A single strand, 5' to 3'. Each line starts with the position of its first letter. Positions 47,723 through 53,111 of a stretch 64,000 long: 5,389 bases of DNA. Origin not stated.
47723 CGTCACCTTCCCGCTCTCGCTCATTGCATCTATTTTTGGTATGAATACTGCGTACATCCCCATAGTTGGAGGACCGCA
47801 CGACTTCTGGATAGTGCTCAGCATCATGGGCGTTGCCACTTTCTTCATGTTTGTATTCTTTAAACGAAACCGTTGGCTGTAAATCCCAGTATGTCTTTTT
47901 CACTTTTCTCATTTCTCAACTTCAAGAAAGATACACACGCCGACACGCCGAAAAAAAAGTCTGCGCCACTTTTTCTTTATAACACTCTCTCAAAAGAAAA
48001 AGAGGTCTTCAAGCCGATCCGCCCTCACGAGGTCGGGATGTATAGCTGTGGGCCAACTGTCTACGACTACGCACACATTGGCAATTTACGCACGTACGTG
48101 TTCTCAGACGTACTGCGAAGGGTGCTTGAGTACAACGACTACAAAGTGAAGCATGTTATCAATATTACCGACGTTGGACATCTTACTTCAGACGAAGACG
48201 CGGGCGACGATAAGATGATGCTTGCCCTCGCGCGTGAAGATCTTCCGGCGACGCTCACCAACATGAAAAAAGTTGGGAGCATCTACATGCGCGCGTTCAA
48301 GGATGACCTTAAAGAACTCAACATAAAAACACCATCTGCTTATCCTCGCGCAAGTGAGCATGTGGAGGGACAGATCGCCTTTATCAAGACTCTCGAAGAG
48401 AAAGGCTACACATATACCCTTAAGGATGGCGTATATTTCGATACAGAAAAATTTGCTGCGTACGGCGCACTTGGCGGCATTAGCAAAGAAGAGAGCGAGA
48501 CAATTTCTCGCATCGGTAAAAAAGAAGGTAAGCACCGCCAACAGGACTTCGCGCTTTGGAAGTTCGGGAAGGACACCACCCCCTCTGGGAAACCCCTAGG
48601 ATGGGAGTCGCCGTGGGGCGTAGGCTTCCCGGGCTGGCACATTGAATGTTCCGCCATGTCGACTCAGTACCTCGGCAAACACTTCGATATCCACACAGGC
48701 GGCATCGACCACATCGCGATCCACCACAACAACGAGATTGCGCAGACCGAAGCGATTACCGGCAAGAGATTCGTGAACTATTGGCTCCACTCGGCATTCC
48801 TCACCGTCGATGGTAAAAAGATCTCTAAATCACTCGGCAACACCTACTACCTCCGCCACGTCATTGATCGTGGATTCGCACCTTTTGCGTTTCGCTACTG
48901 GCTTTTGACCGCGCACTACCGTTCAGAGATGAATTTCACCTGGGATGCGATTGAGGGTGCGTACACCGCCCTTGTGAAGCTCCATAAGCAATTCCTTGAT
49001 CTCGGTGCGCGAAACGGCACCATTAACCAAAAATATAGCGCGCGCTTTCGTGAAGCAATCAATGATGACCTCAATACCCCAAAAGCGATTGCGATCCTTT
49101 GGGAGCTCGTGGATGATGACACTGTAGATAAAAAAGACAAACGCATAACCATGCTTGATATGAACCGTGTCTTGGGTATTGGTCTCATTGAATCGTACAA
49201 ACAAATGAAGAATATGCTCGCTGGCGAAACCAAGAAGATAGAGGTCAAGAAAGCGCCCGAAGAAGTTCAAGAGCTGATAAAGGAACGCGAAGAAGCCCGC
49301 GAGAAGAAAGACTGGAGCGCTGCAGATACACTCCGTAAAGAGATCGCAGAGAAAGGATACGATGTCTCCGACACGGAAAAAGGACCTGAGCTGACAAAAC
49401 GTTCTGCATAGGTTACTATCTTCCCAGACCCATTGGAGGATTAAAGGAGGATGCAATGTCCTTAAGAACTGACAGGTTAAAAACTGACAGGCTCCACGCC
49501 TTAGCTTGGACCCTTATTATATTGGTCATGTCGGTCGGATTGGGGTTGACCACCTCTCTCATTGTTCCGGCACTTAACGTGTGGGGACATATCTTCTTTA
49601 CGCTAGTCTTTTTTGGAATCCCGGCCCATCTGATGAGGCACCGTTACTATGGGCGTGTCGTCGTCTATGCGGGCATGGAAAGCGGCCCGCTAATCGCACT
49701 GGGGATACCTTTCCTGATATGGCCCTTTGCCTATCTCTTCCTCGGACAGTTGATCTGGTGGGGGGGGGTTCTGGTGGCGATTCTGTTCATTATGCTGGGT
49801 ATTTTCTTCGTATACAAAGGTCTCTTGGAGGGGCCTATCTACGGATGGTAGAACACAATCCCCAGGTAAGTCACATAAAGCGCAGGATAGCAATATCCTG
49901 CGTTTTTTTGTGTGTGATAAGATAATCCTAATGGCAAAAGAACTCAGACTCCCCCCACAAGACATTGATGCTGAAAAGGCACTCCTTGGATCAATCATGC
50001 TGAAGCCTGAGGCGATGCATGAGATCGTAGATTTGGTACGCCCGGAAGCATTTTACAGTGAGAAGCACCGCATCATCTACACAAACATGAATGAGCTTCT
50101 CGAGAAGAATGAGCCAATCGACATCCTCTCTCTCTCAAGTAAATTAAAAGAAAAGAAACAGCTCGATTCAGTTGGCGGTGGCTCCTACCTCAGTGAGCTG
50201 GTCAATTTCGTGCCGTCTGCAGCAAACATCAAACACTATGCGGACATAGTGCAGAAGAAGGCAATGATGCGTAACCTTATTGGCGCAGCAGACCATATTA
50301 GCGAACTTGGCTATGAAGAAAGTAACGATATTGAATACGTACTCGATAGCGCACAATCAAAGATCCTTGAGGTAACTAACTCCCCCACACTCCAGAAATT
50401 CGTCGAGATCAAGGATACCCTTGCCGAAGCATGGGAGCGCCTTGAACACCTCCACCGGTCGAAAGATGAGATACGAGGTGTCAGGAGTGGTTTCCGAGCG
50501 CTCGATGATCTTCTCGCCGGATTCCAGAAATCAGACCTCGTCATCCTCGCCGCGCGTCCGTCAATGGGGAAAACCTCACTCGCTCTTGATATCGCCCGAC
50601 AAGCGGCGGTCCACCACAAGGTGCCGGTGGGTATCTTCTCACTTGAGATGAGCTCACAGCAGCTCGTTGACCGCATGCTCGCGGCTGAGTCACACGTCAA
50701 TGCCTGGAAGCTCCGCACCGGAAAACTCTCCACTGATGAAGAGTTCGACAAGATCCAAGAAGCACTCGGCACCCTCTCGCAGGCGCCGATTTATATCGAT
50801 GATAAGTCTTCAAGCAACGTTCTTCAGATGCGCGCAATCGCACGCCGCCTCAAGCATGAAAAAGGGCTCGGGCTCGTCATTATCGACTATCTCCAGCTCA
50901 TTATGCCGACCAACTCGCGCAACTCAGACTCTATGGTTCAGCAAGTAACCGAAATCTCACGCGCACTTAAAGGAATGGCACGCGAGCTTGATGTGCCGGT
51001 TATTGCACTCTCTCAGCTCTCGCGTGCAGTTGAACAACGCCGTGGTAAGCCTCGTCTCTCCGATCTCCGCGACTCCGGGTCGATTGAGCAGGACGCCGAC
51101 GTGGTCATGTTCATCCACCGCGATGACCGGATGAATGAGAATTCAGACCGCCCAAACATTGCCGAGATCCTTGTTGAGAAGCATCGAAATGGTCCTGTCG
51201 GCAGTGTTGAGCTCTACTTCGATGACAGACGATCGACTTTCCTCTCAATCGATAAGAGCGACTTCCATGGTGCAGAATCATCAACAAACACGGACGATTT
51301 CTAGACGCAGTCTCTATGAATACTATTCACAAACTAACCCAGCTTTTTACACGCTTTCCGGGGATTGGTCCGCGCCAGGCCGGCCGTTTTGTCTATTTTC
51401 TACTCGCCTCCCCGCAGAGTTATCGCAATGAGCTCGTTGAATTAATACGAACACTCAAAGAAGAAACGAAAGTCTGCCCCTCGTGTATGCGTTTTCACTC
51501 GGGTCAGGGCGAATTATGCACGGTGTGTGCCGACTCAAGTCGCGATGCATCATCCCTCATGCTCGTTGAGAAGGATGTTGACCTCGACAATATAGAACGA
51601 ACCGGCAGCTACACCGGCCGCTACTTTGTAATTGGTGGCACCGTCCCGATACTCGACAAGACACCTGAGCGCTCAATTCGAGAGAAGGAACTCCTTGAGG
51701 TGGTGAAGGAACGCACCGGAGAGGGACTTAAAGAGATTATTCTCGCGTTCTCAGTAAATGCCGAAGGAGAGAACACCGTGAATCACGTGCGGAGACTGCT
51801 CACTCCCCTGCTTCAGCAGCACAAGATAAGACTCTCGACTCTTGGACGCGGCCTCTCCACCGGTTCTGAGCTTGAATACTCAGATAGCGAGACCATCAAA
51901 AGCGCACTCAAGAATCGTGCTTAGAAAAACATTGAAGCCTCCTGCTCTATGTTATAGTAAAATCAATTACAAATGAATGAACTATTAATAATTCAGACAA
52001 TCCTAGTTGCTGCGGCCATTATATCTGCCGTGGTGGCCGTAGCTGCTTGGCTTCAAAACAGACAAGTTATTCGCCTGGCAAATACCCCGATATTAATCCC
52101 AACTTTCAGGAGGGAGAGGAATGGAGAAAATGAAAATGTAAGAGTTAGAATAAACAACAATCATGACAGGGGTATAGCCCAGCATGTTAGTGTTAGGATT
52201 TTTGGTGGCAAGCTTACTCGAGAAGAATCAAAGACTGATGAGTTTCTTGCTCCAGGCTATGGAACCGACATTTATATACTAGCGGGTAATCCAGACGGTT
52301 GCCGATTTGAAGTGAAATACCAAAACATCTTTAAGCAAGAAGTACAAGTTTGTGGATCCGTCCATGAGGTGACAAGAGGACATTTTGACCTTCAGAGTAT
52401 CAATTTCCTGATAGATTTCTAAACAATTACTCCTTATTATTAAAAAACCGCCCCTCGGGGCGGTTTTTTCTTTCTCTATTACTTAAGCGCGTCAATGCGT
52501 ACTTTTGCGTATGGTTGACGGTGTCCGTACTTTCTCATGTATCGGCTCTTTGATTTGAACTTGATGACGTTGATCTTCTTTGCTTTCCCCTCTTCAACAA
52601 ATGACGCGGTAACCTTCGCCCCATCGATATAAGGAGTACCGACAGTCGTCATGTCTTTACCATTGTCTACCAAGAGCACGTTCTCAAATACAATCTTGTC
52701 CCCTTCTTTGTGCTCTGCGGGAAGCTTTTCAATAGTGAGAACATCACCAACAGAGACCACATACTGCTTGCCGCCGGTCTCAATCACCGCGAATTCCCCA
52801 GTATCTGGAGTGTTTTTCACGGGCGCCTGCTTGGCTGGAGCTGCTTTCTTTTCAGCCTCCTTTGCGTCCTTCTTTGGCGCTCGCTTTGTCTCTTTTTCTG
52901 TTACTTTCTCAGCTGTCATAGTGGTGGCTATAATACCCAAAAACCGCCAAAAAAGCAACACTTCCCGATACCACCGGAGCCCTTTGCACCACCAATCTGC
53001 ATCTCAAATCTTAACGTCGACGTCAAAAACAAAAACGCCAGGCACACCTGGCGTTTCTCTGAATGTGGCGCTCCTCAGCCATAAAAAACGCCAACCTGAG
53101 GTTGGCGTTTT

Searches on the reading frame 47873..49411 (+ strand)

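Call 20: search_protein_families(library=pfam, proteins=[window:47873-49411:+])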
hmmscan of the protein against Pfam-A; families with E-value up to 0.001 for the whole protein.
window:47873-49411:+ (512 aa): 6 families
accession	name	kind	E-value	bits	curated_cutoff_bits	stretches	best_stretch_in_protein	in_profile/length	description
PF01406.26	tRNA-synt_1e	-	1.9e-96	323.4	27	1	46-363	2-299/301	tRNA synthetases class I (C) catalytic domain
PF09334.17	tRNA-synt_1g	-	2.7e-10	40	20.1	1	299-360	310-371/391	tRNA synthetases class I (M)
PF23493.1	CysS_C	-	1.1e-09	38.7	23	1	462-503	5-46/51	Cysteinyl-tRNA ligase anticodon binding domain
PF09190.17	DALR_2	-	4.1e-07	30.9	22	1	391-413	1-23/57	DALR domain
PF01921.24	tRNA-synt_1f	-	7.2e-05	22.3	27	0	59-153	28-126/360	tRNA synthetases class I (K)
PF00133.28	tRNA-synt_1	-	0.00014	21.2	22.7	1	271-355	329-413/414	tRNA synthetases class I (I, L, M and V)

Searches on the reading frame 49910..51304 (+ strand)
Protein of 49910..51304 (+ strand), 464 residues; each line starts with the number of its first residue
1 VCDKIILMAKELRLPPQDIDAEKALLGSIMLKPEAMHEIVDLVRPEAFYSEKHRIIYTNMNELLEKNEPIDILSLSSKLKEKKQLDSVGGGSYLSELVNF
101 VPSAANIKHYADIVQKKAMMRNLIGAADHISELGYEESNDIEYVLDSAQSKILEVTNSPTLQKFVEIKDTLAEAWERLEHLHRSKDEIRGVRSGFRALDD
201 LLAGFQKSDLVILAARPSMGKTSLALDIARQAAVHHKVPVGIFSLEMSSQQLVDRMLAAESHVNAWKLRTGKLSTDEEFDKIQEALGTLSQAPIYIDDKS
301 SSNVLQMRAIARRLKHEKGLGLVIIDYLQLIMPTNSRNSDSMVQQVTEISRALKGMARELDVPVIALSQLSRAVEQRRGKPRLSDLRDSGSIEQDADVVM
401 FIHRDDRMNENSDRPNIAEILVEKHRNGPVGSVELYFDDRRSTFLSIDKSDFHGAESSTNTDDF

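Call 20: search_protein_families(library=pfam, proteins=[window:49910-51304:+])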
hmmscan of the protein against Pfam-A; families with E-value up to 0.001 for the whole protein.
window:49910-51304:+ (464 aa): 4 families
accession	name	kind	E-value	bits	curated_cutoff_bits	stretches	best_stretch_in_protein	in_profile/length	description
PF03796.21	DnaB_C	-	7.7e-102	340.5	27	1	190-444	1-253/255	DnaB-like helicase C terminal domain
PF00772.26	DnaB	-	1.1e-35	122.2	23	1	15-115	2-102/103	DnaB-like helicase N terminal domain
PF13481.12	AAA_25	-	8.5e-16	58.6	27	1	183-370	7-190/195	AAA domain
PF06745.19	ATPase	-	0.00061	19.7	26.6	0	191-356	1-154/231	KaiC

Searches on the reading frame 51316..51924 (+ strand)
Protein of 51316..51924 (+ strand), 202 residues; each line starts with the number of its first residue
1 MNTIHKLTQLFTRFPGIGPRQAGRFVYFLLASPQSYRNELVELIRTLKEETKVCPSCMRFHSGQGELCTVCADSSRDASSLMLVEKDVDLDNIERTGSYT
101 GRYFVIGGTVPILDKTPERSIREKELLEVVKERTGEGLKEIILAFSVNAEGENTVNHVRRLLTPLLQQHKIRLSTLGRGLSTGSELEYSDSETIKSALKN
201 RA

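Call 20: search_protein_families(library=pfam, proteins=[window:51316-51924:+])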
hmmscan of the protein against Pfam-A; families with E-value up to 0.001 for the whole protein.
window:51316-51924:+ (202 aa): 4 families
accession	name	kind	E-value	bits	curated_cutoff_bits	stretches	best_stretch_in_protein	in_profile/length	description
PF13662.12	Toprim_4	-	4.3e-10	40.1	25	1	80-173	2-81/85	Toprim domain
PF01751.28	Toprim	-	2.3e-07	31.3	23.1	1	81-172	2-90/96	Toprim domain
PF21175.2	RecR_C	-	8.1e-07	28.8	22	1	179-201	1-23/24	RecR, C-terminal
PF21176.3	RecR_HhH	-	7.6e-06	26.1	27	1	4-45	1-42/45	RecR, helix-hairpin-helix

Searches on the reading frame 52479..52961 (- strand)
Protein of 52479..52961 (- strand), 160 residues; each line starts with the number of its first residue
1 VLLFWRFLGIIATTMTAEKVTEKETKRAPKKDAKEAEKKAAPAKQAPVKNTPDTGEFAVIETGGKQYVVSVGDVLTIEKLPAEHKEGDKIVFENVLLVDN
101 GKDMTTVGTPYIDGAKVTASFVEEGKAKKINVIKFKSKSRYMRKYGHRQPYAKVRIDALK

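Call 9: search_protein_families(library=pfam, proteins=[window:52479-52961:-])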
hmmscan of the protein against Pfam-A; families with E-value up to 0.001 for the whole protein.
window:52479-52961:- (160 aa): 1 family
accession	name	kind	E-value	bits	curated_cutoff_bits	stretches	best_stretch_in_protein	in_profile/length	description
PF00829.26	Ribosomal_L21p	-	4.7e-35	120.2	27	1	57-158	2-98/99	Ribosomal prokaryotic L21 protein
